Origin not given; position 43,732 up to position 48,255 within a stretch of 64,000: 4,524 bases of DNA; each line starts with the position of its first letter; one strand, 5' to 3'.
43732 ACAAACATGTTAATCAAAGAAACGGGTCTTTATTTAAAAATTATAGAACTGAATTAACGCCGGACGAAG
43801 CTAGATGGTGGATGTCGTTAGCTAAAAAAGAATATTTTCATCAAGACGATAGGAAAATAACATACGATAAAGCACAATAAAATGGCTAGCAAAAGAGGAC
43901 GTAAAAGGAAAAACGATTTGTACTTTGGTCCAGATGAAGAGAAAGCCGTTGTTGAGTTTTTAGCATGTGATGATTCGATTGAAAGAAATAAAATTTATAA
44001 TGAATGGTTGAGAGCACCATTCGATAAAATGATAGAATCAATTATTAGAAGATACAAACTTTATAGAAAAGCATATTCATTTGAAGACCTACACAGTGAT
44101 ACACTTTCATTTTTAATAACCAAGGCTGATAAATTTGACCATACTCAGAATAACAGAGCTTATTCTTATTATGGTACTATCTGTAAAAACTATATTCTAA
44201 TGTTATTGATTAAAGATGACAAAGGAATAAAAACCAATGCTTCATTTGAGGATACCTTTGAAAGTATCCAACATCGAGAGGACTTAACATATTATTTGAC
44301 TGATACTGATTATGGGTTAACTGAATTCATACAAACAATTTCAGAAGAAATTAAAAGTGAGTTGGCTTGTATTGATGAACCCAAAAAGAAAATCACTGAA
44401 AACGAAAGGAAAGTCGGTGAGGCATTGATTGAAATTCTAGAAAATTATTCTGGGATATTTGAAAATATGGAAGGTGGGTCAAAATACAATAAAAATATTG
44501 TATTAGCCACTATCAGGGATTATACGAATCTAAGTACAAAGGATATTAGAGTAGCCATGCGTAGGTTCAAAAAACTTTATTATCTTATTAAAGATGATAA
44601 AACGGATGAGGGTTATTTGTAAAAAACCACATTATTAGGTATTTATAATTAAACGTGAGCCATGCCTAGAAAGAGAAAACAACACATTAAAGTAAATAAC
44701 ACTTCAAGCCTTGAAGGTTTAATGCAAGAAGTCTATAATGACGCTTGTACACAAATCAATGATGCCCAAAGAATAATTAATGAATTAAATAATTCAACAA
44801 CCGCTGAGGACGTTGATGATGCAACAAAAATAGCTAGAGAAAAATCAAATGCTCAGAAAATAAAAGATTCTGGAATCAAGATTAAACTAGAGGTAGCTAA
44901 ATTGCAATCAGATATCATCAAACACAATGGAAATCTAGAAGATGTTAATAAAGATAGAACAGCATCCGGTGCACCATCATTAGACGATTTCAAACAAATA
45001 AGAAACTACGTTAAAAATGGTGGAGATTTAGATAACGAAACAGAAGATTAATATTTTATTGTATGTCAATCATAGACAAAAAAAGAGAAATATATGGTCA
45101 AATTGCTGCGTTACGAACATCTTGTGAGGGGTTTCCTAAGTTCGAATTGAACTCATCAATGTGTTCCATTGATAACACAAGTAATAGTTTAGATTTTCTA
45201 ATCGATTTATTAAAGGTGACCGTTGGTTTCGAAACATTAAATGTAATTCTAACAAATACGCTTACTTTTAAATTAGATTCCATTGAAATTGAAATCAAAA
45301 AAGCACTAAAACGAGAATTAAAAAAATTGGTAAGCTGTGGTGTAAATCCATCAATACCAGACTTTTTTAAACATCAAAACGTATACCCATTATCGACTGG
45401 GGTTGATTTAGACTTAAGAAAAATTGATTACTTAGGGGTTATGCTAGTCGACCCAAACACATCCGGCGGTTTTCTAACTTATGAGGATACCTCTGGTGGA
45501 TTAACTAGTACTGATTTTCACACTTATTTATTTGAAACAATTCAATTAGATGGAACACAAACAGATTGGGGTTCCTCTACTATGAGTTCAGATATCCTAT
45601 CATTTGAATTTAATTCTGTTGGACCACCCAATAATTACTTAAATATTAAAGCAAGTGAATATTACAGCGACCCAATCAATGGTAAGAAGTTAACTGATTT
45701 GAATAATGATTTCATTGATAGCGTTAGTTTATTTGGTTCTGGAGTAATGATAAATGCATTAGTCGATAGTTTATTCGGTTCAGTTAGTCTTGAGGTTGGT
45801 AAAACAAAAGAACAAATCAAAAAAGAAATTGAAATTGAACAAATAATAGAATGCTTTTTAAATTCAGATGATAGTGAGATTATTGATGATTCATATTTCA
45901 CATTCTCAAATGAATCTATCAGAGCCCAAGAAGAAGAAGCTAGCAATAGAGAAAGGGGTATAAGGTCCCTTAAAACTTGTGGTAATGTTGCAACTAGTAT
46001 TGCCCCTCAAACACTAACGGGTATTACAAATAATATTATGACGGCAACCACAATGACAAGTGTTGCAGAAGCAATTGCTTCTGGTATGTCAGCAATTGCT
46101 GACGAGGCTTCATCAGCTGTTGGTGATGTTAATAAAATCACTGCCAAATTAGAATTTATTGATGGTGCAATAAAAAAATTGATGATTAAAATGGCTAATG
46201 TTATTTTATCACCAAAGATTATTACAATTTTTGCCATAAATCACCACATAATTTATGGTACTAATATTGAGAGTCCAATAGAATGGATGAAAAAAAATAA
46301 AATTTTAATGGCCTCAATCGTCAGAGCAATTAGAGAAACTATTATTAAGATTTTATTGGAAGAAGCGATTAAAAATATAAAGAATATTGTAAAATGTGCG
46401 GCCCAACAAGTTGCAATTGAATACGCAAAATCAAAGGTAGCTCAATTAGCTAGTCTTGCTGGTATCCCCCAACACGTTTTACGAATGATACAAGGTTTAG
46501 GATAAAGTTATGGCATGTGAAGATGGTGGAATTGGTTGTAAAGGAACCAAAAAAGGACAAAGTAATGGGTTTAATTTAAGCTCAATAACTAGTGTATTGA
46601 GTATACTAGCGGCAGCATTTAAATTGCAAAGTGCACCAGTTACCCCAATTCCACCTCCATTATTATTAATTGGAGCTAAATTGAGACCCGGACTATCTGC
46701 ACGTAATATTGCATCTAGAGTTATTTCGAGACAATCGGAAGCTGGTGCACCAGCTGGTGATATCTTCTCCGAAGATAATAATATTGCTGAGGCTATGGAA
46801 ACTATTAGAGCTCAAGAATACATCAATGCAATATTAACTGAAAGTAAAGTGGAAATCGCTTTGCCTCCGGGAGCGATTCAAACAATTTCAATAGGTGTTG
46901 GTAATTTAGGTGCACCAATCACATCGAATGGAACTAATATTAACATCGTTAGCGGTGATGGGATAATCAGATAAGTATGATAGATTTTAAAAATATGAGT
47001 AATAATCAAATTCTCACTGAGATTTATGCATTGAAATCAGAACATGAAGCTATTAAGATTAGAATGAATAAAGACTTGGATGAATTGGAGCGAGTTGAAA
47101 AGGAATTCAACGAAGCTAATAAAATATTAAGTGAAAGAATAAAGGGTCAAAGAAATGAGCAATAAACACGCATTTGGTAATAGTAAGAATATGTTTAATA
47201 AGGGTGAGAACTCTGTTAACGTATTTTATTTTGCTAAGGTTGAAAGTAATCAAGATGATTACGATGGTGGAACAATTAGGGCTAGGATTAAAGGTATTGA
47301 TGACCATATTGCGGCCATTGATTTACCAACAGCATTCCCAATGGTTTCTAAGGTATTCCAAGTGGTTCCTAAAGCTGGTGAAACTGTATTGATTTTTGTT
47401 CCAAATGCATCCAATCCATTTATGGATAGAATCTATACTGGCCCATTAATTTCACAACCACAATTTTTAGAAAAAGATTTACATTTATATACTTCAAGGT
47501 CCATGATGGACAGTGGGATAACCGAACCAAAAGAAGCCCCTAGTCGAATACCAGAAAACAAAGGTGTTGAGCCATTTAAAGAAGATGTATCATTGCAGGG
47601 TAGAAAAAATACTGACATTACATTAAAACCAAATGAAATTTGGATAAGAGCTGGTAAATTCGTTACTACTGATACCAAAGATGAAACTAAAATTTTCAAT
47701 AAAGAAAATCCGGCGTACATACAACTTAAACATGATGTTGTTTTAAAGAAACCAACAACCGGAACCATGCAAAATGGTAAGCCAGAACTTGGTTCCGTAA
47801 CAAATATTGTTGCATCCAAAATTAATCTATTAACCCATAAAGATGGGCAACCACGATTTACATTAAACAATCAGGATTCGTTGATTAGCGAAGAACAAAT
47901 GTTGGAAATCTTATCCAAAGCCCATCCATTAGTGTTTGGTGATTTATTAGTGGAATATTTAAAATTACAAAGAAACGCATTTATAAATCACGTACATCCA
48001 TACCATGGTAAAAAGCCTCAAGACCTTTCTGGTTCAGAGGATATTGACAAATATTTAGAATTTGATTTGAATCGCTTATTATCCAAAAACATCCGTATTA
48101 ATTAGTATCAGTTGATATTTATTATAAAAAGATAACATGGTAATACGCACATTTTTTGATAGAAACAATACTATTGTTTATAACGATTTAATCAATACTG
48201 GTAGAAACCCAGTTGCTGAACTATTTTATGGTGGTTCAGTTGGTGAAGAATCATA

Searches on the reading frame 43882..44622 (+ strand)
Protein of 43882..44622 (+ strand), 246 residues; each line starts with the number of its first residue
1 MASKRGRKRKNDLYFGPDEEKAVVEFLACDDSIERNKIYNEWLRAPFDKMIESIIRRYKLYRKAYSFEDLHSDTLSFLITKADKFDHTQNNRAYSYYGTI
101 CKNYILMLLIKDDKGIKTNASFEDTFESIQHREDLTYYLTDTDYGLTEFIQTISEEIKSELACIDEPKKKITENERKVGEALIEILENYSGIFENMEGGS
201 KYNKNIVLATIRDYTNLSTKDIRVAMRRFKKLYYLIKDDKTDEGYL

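Call 8: search_protein_families(library=phrogs, proteins=[window:43882-44622:+], max_evalue=0.01)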
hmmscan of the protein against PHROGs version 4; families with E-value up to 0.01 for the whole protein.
window:43882-44622:+ (246 aa): 0 families

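Call 9: search_protein_families(library=pfam, proteins=[window:43882-44622:+], max_evalue=1)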
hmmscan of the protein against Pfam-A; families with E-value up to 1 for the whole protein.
window:43882-44622:+ (246 aa): 1 family
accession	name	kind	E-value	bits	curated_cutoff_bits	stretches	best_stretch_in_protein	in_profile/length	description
PF04542.20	Sigma70_r2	-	7.9e-05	22.8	24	1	50-109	8-65/71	Sigma-70 region 2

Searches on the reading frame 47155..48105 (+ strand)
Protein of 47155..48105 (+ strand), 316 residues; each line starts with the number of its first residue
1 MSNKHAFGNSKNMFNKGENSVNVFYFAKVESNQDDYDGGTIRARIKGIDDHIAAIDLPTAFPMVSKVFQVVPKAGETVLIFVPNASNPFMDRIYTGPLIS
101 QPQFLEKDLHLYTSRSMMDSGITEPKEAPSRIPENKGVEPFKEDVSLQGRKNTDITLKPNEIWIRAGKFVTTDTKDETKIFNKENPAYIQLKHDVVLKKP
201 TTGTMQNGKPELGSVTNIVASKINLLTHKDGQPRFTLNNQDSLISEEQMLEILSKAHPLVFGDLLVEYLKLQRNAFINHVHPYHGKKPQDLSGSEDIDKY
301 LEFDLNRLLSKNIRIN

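Call 8: search_protein_families(library=phrogs, proteins=[window:47155-48105:+], max_evalue=0.01)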
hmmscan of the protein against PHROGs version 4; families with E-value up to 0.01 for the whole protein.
window:47155-48105:+ (316 aa): 0 families

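Call 9: search_protein_families(library=pfam, proteins=[window:47155-48105:+], max_evalue=1)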
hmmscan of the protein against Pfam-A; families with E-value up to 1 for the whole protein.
window:47155-48105:+ (316 aa): 0 families

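Call 73: search_solved_structures(query=window:47155-48102:+, max_evalue=1)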
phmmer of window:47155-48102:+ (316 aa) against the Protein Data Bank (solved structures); distinct sequences matched with E-value up to 1: 1.
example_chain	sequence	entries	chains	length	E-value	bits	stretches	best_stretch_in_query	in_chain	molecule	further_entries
2klc_A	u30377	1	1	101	0.25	13.8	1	116-156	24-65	Ubiquilin-1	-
